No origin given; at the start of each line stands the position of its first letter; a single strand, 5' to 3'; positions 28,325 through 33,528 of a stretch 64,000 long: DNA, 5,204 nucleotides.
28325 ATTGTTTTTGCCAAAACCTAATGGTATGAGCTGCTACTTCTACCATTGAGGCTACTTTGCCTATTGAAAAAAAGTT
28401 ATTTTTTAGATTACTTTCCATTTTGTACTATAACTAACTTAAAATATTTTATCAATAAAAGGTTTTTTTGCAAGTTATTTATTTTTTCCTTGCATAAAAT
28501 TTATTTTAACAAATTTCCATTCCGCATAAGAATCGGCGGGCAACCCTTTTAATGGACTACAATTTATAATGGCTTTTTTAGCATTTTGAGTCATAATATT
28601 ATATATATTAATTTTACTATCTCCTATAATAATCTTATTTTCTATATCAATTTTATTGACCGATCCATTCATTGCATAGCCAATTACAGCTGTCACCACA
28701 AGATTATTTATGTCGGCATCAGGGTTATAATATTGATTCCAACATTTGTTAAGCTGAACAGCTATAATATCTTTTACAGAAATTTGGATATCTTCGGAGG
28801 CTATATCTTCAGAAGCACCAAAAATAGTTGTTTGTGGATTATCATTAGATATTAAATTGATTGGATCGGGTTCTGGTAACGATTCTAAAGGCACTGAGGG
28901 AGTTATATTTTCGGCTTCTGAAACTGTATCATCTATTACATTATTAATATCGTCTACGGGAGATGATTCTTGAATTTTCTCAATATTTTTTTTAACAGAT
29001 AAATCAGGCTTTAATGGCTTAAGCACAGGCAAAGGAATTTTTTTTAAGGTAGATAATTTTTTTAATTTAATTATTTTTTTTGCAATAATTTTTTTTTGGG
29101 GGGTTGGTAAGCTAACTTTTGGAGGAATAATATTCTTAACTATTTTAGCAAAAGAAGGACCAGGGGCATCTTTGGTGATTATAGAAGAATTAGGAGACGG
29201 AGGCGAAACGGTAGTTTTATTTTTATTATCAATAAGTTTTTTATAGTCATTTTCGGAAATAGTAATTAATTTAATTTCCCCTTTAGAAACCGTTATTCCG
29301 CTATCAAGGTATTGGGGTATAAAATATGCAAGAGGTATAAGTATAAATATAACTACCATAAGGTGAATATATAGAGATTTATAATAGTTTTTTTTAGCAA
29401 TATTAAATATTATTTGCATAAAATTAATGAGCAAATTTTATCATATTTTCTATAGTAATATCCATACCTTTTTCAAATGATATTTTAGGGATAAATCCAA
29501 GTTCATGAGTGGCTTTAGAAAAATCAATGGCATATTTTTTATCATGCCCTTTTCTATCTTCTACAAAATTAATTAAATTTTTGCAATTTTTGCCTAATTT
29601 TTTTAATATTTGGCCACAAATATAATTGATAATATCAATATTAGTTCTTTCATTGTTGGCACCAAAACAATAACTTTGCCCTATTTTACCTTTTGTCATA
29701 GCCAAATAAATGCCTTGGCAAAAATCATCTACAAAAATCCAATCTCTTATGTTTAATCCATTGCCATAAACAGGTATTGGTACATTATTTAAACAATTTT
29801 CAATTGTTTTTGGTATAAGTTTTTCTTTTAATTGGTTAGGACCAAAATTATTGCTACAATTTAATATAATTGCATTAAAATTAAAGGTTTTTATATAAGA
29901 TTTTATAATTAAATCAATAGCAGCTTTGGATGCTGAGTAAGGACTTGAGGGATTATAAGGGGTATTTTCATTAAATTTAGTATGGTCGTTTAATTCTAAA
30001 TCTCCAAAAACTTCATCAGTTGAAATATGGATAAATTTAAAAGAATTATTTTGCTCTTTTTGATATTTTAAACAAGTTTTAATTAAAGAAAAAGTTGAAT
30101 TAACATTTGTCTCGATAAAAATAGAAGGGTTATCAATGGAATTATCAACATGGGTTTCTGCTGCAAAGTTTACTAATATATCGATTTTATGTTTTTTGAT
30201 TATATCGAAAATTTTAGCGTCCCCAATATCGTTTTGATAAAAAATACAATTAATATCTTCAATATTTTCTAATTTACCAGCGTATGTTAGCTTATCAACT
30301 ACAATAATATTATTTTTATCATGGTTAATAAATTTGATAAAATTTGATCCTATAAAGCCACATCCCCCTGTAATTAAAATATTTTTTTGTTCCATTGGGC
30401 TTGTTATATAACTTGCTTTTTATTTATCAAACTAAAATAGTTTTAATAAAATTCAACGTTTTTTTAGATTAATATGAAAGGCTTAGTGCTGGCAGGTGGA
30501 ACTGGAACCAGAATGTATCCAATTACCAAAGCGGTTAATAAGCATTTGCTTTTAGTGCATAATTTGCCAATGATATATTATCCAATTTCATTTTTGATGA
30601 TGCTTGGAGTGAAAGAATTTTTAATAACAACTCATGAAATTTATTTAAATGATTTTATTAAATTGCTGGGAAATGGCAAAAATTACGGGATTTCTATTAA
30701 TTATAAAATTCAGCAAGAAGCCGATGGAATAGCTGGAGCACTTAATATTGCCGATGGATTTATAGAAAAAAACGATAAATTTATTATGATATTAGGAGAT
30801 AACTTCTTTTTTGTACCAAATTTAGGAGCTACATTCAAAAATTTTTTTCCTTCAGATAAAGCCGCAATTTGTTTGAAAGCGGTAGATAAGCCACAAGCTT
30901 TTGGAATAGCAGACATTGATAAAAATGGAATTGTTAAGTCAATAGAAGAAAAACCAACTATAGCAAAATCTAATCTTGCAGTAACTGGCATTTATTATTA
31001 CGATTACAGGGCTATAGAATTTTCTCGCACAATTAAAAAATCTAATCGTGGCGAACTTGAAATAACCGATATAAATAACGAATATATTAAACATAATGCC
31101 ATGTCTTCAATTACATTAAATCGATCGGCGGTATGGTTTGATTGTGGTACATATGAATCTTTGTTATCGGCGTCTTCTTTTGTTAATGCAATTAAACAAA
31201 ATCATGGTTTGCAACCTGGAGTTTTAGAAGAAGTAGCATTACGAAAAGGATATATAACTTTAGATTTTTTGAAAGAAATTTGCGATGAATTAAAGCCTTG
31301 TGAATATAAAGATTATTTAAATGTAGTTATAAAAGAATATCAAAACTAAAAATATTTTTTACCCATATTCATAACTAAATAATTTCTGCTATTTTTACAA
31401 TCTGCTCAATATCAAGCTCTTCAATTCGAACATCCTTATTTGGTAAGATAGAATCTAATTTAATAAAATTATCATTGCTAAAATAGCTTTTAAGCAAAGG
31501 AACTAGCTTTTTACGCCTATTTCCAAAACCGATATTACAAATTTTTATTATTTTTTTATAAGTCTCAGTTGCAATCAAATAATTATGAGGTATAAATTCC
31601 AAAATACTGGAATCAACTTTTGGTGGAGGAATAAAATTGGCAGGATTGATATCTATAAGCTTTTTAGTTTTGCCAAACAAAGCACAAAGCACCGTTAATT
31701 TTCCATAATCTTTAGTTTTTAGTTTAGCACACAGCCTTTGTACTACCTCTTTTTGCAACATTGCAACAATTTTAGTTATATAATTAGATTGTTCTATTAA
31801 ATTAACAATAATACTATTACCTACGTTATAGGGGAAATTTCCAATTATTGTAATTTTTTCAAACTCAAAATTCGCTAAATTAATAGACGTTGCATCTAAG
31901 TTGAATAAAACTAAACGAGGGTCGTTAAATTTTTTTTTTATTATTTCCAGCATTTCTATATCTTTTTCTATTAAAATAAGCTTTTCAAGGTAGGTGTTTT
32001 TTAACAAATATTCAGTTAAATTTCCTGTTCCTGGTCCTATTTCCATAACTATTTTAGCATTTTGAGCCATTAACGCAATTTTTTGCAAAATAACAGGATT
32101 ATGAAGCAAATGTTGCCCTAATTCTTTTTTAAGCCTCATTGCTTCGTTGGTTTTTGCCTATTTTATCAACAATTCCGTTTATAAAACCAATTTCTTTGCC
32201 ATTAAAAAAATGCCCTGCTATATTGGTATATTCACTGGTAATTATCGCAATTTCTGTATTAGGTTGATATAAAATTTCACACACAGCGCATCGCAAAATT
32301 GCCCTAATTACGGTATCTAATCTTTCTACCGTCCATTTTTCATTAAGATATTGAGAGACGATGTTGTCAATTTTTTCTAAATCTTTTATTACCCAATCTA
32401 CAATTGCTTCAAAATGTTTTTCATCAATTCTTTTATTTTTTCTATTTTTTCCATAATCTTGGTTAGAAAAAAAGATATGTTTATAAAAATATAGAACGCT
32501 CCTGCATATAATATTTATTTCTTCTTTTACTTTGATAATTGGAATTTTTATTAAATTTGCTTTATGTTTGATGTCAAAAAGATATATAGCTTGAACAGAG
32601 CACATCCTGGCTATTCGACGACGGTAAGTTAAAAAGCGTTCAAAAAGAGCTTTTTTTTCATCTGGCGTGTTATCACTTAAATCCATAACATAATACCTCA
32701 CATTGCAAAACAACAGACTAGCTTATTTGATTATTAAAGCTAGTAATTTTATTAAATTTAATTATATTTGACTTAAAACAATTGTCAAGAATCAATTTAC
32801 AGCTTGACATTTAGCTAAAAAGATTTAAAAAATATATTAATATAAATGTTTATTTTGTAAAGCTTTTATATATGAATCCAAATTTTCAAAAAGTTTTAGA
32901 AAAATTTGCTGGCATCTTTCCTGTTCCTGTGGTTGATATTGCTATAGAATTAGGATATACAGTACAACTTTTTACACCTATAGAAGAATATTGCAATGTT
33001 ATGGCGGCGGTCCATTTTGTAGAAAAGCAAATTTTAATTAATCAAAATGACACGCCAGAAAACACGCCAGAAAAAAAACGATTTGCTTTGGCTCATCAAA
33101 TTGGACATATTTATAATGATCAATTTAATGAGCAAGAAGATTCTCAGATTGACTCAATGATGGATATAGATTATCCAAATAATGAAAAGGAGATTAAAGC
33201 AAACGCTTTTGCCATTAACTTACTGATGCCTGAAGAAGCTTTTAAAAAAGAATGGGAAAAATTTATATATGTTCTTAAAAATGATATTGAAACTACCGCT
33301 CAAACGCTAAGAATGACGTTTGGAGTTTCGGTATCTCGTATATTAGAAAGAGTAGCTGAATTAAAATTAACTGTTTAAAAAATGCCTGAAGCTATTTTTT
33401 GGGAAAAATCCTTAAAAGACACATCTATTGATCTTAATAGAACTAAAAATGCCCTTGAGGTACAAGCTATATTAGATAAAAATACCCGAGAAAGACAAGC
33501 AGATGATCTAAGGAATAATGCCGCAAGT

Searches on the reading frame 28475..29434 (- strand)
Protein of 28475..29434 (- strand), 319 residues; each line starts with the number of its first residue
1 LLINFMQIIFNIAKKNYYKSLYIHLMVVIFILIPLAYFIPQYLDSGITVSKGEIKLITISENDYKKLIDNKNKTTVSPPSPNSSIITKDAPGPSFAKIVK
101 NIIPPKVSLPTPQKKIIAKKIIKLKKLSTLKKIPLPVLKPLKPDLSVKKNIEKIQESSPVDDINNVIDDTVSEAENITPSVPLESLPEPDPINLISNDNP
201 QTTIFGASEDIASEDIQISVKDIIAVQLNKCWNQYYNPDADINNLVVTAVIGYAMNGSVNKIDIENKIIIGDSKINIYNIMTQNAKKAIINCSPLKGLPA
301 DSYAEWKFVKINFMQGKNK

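Call 21: search_protein_families(library=pfam, proteins=[window:28475-29434:-], max_evalue=0.001)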
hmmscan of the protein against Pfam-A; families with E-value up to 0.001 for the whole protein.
window:28475-29434:- (319 aa): 0 families

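Call 28: search_protein_families(library=pfam, proteins=[window:28475-29434:-], max_evalue=0.1)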
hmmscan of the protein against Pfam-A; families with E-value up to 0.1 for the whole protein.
window:28475-29434:- (319 aa): 1 family
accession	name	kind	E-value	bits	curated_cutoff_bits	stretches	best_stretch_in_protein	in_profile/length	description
PF17192.9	MukF_M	-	0.096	12.9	25.2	0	223-295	11-87/161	MukF middle domain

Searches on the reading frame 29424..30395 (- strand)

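Call 21: search_protein_families(library=pfam, proteins=[window:29424-30395:-], max_evalue=0.001)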
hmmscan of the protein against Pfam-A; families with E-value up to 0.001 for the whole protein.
window:29424-30395:- (323 aa): 7 families
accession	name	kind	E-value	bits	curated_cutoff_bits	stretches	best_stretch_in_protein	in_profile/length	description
PF16363.11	GDP_Man_Dehyd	-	2.5e-69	234.7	27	1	7-312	1-330/332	GDP-mannose 4,6 dehydratase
PF01370.27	Epimerase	-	1e-56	192.5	20.9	1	6-242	1-237/240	NAD dependent epimerase/dehydratase family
PF01073.25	3Beta_HSD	-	3.6e-14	52.9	22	1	7-233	1-229/280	3-beta hydroxysteroid dehydrogenase/isomerase family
PF04321.23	RmlD_sub_bind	-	1e-13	51.5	27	1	5-170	2-142/287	RmlD substrate binding domain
PF02719.21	Polysacc_synt_2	-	1.2e-10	41.6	20.2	1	6-140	1-142/293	Polysaccharide biosynthesis protein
PF07993.18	NAD_binding_4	-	6.5e-09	35.7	20.1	1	69-182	87-206/258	Male sterility protein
PF00106.31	adh_short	-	9.9e-07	28.9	26.6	1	4-116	1-127/195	short chain dehydrogenase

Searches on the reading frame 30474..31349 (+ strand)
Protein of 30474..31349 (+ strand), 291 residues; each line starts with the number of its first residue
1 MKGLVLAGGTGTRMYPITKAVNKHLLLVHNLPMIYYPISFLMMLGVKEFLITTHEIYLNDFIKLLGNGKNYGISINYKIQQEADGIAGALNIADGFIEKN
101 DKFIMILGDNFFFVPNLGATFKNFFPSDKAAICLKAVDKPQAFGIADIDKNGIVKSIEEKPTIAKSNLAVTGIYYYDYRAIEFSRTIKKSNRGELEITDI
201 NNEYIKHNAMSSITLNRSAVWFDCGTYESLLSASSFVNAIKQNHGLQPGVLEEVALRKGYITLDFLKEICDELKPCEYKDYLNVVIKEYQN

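Call 21: search_protein_families(library=pfam, proteins=[window:30474-31349:+], max_evalue=0.001)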
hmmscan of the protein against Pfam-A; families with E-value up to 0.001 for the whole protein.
window:30474-31349:+ (291 aa): 2 families
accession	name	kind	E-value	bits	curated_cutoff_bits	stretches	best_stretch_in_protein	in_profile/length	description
PF00483.29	NTP_transferase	-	5.3e-53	180.6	21.2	1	2-237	1-242/245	Nucleotidyl transferase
PF12804.13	NTP_transf_3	-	8.7e-06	26.4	27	1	3-138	1-125/160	MobA-like NTP transferase domain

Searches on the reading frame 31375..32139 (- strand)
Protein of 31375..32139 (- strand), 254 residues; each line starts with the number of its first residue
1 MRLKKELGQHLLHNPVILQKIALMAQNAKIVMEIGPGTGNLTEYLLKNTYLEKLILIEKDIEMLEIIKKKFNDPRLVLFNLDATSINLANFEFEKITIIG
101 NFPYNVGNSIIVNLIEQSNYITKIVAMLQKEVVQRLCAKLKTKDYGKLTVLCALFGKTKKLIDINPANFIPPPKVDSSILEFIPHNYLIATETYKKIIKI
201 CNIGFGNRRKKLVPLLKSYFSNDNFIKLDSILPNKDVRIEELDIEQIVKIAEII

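Call 21: search_protein_families(library=pfam, proteins=[window:31375-32139:-], max_evalue=0.001)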
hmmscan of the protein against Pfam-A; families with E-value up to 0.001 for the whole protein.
window:31375-32139:- (254 aa): 2 families
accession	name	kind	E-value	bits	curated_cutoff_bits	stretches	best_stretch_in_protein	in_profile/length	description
PF00398.26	RrnaAD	-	3.9e-45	154.4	24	1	3-254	4-261/263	Ribosomal RNA adenine dimethylase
PF13649.12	Methyltransf_25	-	7.1e-06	27.1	27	1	31-104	1-76/97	Methyltransferase domain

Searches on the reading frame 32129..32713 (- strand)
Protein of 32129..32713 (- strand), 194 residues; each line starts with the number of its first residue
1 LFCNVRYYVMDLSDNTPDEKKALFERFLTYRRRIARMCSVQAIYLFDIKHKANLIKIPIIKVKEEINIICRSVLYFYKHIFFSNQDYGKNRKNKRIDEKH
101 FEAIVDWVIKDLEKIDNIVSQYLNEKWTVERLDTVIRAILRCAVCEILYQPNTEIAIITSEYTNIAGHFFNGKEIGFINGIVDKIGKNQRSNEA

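Call 21: search_protein_families(library=pfam, proteins=[window:32129-32713:-], max_evalue=0.001)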
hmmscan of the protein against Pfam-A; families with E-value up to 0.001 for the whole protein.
window:32129-32713:- (194 aa): 1 family
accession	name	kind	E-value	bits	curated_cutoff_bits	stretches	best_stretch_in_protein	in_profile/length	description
PF01029.23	NusB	-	1.8e-20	74.1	23.1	1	88-185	35-131/133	NusB family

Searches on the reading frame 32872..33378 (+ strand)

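Call 21: search_protein_families(library=pfam, proteins=[window:32872-33378:+], max_evalue=0.001)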
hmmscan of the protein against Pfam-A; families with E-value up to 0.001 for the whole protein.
window:32872-33378:+ (168 aa): 1 family
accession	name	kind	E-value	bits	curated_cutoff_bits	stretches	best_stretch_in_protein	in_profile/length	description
PF06114.19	Peptidase_M78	-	1.9e-15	57.2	22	1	51-160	28-121/123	IrrE N-terminal-like domain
